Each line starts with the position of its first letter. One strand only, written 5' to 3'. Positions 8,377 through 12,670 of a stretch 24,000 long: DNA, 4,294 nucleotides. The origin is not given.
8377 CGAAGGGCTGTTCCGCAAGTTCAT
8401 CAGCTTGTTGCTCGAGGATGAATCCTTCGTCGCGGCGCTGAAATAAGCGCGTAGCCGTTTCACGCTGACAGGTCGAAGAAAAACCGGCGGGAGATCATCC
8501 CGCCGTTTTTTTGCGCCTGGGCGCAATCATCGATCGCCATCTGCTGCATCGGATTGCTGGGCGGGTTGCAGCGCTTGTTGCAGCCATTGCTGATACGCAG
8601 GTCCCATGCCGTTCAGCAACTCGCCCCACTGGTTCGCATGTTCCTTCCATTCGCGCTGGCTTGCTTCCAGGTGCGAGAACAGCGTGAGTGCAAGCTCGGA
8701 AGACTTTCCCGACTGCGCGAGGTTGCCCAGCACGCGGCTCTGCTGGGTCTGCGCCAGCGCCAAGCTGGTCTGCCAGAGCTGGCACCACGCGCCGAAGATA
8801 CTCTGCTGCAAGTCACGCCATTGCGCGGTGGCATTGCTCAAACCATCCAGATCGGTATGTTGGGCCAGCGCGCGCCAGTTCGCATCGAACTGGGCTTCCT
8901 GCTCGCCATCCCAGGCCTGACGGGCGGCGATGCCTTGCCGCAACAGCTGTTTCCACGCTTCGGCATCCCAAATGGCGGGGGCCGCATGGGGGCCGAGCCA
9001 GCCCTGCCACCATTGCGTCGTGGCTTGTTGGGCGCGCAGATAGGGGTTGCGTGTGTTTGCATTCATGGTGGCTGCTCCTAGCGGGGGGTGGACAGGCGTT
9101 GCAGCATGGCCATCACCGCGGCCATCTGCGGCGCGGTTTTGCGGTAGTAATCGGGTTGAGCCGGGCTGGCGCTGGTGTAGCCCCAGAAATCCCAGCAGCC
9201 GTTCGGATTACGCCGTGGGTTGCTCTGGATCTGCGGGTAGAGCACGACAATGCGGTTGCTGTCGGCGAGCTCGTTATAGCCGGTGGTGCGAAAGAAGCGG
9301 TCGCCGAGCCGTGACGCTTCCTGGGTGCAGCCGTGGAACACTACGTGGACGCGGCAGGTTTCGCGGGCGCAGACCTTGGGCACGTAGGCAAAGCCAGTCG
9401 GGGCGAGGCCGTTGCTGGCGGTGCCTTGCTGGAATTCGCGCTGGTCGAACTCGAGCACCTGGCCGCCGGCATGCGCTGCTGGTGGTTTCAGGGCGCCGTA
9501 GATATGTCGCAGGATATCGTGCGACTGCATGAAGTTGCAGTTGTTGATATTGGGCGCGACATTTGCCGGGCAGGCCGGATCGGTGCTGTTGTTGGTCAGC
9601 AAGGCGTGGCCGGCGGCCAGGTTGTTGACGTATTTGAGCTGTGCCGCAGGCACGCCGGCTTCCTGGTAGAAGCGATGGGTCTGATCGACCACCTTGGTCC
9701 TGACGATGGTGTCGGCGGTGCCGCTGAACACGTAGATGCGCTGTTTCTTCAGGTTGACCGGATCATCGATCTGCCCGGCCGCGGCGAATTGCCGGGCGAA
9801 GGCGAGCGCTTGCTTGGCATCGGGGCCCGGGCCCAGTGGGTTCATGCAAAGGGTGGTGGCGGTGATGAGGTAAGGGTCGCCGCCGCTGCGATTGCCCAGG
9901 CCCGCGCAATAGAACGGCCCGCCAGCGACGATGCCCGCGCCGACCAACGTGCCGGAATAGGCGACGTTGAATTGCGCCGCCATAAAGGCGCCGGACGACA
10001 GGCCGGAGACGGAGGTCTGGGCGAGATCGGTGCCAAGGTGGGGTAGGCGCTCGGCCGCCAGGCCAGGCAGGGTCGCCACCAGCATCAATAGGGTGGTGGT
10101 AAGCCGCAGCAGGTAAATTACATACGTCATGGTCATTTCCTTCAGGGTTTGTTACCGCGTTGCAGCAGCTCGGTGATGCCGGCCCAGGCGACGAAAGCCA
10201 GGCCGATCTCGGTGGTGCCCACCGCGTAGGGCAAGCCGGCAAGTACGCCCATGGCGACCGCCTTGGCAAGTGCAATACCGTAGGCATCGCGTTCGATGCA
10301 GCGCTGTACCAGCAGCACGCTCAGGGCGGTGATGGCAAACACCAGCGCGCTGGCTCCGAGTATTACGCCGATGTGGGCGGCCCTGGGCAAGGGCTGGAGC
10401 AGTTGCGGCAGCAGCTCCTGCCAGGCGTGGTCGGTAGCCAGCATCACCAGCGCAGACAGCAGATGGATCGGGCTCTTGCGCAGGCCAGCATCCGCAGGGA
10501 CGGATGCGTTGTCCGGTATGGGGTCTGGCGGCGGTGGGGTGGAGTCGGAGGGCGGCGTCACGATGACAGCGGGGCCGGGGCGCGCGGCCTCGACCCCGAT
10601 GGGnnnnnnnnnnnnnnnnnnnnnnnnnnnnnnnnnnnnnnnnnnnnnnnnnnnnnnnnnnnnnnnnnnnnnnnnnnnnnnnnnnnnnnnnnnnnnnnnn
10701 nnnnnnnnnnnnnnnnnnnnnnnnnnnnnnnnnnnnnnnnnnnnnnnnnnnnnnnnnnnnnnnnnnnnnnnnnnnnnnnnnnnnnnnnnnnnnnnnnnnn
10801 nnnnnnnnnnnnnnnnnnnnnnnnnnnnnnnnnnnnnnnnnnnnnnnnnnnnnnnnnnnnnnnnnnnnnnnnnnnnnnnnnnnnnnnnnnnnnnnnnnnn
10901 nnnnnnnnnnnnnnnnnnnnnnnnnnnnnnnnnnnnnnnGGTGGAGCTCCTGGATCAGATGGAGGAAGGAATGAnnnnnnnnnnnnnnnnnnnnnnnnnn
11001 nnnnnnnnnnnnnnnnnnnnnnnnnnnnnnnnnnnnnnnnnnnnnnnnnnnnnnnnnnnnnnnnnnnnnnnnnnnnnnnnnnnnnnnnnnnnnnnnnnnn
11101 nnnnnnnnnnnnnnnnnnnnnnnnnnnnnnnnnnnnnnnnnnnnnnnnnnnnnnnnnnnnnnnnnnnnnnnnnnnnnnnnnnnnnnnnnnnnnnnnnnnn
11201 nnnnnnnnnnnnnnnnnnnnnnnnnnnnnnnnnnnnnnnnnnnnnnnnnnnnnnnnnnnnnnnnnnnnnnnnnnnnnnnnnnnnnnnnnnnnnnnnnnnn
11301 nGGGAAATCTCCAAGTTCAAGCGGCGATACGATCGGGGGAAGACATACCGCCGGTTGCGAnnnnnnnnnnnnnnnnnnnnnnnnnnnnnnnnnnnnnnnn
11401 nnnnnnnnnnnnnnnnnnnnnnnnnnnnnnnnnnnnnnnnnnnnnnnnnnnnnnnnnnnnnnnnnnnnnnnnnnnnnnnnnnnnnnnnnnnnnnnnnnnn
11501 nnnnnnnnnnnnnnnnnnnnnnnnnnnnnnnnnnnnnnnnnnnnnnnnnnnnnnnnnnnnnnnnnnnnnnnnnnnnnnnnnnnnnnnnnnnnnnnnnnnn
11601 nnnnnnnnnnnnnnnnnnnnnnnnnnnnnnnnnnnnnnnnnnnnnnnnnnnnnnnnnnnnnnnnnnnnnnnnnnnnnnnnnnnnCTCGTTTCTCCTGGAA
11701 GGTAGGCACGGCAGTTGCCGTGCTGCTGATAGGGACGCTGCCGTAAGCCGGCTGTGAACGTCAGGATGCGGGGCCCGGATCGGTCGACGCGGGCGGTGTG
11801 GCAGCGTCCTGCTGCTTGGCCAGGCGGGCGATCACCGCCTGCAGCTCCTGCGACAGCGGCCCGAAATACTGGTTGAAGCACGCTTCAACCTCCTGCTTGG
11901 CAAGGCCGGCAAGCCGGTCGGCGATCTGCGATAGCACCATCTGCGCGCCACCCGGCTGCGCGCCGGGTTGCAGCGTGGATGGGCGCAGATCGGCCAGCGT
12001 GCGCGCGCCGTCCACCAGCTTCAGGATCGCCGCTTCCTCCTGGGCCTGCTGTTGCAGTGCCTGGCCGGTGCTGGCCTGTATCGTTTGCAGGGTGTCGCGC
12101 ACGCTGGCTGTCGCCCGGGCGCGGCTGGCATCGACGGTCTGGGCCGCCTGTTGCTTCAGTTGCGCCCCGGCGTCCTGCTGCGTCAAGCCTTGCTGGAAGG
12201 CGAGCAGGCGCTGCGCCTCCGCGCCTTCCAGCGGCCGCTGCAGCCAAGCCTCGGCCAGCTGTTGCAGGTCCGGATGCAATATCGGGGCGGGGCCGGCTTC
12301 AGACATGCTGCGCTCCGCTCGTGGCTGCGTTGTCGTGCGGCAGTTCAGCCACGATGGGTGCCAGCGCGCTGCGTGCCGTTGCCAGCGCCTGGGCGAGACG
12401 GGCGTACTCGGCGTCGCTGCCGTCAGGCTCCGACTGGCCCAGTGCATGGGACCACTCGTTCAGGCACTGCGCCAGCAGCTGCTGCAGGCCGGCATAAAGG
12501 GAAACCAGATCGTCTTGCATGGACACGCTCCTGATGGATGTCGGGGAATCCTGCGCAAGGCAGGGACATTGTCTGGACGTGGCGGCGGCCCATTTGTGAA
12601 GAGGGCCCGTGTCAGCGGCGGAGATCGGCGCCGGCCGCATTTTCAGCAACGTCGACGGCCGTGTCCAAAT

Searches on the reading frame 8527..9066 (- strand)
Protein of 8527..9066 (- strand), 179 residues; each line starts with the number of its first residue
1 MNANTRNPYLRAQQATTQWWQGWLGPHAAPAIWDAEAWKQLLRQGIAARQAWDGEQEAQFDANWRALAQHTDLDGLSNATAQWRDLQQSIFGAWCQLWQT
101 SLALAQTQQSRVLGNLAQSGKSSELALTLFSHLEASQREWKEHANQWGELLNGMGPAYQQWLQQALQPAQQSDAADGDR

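Call 6: search_protein_families(library=pfam, max_evalue=0.1, proteins=[window:8527-9066:-])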
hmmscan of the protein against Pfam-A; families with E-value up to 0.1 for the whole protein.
window:8527-9066:- (179 aa): 0 families

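Call 16: search_protein_families(library=ncbifam, max_evalue=1, proteins=[window:8527-9066:-])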
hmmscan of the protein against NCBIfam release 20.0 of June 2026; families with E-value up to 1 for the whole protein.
window:8527-9066:- (179 aa): 1 family
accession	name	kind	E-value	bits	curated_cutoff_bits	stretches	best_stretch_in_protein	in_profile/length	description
NF045769.1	TransActPmfR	equivalog_domain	0.017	13.7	800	1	81-148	362-425/470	transcciptional activator PmfR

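Call 17: search_protein_families(library=phrogs, max_evalue=1, proteins=[window:8527-9066:-])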
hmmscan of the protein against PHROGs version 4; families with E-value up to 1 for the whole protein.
window:8527-9066:- (179 aa): 0 families

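Call 87: search_protein_families(library=padloc, max_evalue=0.01, proteins=[window:8527-9066:-])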
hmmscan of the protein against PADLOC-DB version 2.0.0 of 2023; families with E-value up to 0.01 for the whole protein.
window:8527-9066:- (179 aa): 0 families

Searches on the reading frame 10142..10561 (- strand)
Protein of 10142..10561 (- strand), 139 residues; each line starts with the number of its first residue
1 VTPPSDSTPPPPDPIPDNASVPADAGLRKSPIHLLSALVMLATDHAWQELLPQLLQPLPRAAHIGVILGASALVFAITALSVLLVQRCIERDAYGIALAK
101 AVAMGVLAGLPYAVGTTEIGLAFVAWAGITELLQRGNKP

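Call 5: search_protein_families(library=pfam, max_evalue=0.1, proteins=[window:10142-10561:-])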
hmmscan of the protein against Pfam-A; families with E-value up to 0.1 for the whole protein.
window:10142-10561:- (139 aa): 0 families

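Call 16: search_protein_families(library=ncbifam, max_evalue=1, proteins=[window:10142-10561:-])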
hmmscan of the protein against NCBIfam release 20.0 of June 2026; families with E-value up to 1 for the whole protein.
window:10142-10561:- (139 aa): 0 families

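Call 17: search_protein_families(library=phrogs, max_evalue=1, proteins=[window:10142-10561:-])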
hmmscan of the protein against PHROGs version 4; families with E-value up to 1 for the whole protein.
window:10142-10561:- (139 aa): 2 families
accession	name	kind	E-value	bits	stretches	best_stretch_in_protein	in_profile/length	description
phrog_23295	-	unknown function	0.28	12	1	99-127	4-32/73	-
phrog_1356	-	lysis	0.5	11.5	1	36-75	68-111/135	holin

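Call 68: find_homologous_proteins(query=window:10142-10561:-, max_evalue=0.001)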
Query window:10142-10561:- (139 aa): 1 proteins with E <= 0.001 among 246 candidates.
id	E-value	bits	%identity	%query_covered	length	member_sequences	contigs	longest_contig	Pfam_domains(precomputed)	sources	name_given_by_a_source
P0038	1.5e-82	293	100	100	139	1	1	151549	-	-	-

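Call 71: find_related_loci(query=A4, collection=viral_contigs, flank=5000)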
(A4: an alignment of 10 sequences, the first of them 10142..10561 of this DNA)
Query A4 (139 aa) in viral_contigs; peptide patterns used: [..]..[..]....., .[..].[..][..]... (x = any residue, [..] = any of these).
13 stretches matched a pattern, but none encodes a relative of the query by tblastn (E <= 1e-3).

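Call 72: search_protein_families(library=pfam, alignment_id=A4, max_evalue=1)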
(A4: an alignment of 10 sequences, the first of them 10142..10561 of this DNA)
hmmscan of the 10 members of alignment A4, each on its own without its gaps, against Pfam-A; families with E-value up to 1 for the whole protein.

A. member 1, window:10142-10561:- (139 aa): 0 families

B. families by the number of members that match (of 10 scanned): 6 families
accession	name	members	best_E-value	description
PF05251.17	Ost5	3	0.011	Oligosaccharyltransferase subunit 5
PF10066.14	DUF2304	1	0.014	Uncharacterized conserved protein (DUF2304)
PF02028.23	BCCT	1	0.074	BCCT, betaine/carnitine/choline family transporter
PF09945.14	DUF2177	1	0.081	Predicted membrane protein (DUF2177)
PF13994.11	PgaD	1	0.11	PgaD-like protein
PF05360.19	YiaAB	1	0.14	yiaA/B two helix domain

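Call 73: find_related_loci(query=A4, collection=metagenome_contigs, flank=8000)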
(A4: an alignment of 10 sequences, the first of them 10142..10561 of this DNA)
Query A4 (139 aa) in metagenome_contigs; peptide patterns used: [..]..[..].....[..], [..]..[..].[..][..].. (x = any residue, [..] = any of these).
100 stretches matched a pattern; 2 encode a relative of the query (tblastn E <= 1e-3); 2 distinct loci.
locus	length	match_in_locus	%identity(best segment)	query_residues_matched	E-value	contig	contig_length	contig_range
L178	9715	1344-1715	42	10-132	4e-30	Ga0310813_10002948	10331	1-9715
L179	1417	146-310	51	78-132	2e-17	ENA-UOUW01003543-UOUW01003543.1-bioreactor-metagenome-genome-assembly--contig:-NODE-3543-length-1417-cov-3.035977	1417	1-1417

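Call 87: search_protein_families(library=padloc, max_evalue=0.01, proteins=[window:10142-10561:-])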
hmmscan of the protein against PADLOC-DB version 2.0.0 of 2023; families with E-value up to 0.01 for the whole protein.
window:10142-10561:- (139 aa): 0 families

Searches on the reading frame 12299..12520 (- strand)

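Call 6: search_protein_families(library=pfam, max_evalue=0.1, proteins=[window:12299-12520:-])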
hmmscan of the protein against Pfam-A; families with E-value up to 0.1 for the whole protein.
window:12299-12520:- (73 aa): 2 families
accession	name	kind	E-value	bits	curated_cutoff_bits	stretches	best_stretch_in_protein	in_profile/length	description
PF08938.16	HBS1_N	-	0.072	13.9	26.4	0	32-54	16-38/78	HBS1 N-terminus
PF05524.18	PEP-utilisers_N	-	0.093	13.3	24.4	1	29-62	27-59/121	PEP-utilising enzyme, N-terminal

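Call 16: search_protein_families(library=ncbifam, max_evalue=1, proteins=[window:12299-12520:-])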
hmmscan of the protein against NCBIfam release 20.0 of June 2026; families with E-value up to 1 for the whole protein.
window:12299-12520:- (73 aa): 0 families

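Call 17: search_protein_families(library=phrogs, max_evalue=1, proteins=[window:12299-12520:-])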
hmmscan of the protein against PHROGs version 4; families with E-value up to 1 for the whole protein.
window:12299-12520:- (73 aa): 0 families
